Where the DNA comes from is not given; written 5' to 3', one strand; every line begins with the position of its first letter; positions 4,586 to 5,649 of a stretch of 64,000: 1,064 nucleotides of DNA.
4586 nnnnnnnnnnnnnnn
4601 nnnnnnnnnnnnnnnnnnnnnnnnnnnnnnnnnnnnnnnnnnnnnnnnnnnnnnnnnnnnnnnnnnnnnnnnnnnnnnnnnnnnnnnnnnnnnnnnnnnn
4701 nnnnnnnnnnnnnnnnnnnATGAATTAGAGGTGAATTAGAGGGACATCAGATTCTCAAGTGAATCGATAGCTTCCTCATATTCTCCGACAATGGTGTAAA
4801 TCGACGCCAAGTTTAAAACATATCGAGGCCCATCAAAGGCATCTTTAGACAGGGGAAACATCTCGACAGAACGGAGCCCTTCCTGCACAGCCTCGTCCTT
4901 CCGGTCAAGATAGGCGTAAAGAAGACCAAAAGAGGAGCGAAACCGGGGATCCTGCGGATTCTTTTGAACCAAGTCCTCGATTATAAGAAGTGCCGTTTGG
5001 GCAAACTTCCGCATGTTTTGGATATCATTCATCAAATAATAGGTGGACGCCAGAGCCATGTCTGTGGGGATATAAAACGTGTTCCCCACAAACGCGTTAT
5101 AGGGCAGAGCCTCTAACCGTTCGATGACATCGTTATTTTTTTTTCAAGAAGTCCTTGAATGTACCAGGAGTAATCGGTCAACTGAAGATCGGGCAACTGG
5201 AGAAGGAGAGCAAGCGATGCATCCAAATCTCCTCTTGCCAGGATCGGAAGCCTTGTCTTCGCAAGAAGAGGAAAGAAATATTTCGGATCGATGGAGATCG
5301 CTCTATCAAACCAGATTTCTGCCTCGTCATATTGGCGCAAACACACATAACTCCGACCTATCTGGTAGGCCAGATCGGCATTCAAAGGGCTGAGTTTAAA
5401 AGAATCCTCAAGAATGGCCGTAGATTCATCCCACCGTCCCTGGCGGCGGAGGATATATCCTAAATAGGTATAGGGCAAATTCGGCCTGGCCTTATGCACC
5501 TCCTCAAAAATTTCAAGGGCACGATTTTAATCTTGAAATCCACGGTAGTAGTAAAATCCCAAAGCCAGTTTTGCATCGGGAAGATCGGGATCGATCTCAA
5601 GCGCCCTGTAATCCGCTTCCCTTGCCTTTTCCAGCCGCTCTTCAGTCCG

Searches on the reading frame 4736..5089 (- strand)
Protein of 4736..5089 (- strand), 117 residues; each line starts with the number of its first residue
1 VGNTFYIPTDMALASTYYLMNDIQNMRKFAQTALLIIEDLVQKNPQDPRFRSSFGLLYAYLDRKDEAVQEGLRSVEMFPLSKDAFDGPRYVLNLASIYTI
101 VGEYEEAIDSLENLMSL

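Call 46: search_protein_families(library=pfam, proteins=[window:4736-5089:-], max_evalue=0.1)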
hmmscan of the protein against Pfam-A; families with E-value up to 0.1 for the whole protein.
window:4736-5089:- (117 aa): 15 families
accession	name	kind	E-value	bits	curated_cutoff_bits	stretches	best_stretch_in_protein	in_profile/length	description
PF13181.12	TPR_8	-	1.1e-07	31.9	25.7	1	89-116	2-29/34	Tetratricopeptide repeat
PF13424.12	TPR_12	-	3.3e-07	30.8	30.1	1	11-78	7-75/77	Tetratricopeptide repeat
PF13176.12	TPR_7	-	2.5e-05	24.4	27.9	1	92-116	3-27/36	Tetratricopeptide repeat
PF13374.12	TPR_10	-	0.0001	22.6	27.5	0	93-112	7-26/42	Tetratricopeptide repeat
PF00515.34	TPR_1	-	0.00014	22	27.8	1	93-112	6-25/34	Tetratricopeptide repeat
PF07719.23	TPR_2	-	0.00016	22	27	0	92-115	5-28/34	Tetratricopeptide repeat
PF13371.12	TPR_9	-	0.00043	20.7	35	1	31-69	12-50/73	Tetratricopeptide repeat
PF13428.12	TPR_14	-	0.00048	21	23.5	0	89-114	2-27/44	Tetratricopeptide repeat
PF13431.12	TPR_17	-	0.00061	20.3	24.4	0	39-69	4-34/34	Tetratricopeptide repeat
PF12895.13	ANAPC3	-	0.022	15.5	27.2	0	30-113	5-81/82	Anaphase-promoting complex, cyclosome, subunit 3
PF13414.12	TPR_11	-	0.025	14.7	26.8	0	97-113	3-19/42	TPR repeat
PF13432.12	TPR_16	-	0.026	15.4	32.7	0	33-79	16-62/65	Tetratricopeptide repeat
PF13174.12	TPR_6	-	0.028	15.5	26.3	0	102-115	14-27/33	Tetratricopeptide repeat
PF12862.13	ANAPC5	-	0.047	14.2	23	1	48-115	12-65/91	Anaphase-promoting complex subunit 5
PF14561.12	TPR_20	-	0.091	13.5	25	0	91-114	25-48/90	Tetratricopeptide repeat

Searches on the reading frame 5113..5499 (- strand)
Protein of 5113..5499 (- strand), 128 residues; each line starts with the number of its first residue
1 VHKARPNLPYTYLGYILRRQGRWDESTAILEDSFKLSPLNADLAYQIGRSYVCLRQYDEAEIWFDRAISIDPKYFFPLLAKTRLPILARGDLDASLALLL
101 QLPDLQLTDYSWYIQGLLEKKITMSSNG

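Call 46: search_protein_families(library=pfam, proteins=[window:5113-5499:-], max_evalue=0.1)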
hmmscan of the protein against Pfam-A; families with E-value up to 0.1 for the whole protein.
window:5113-5499:- (128 aa): 14 families
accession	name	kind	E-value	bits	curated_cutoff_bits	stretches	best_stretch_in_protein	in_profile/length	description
PF07719.23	TPR_2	-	1.3e-11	44.1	27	2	41-74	1-34/34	Tetratricopeptide repeat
PF13374.12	TPR_10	-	1e-08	35.3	27.5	2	10-35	5-30/42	Tetratricopeptide repeat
PF13428.12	TPR_14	-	3.1e-08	34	23.5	2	11-46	5-40/44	Tetratricopeptide repeat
PF13424.12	TPR_12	-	4.3e-08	33.7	30.1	1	11-72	7-76/77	Tetratricopeptide repeat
PF00515.34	TPR_1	-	4.8e-08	32.9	27.8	1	43-74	3-34/34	Tetratricopeptide repeat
PF13181.12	TPR_8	-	8.1e-08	32.3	25.7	1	41-74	1-34/34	Tetratricopeptide repeat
PF13431.12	TPR_17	-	1.6e-07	31.5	24.4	1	31-61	3-33/34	Tetratricopeptide repeat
PF13432.12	TPR_16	-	2e-07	31.8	32.7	1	13-73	3-63/65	Tetratricopeptide repeat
PF14559.12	TPR_19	-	3.5e-07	30.9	25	1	18-74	2-60/68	Tetratricopeptide repeat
PF13176.12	TPR_7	-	9.7e-07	28.9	27.9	1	45-71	3-31/36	Tetratricopeptide repeat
PF13414.12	TPR_11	-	5.7e-05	23.2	26.8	0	14-51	1-38/42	TPR repeat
PF12895.13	ANAPC3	-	0.00017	22.2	27.2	1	12-64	28-79/82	Anaphase-promoting complex, cyclosome, subunit 3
PF07721.20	TPR_4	-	0.0024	18.8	27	0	13-31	7-25/26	Tetratricopeptide repeat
PF13174.12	TPR_6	-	0.064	14.4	26.3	0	12-31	5-24/33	Tetratricopeptide repeat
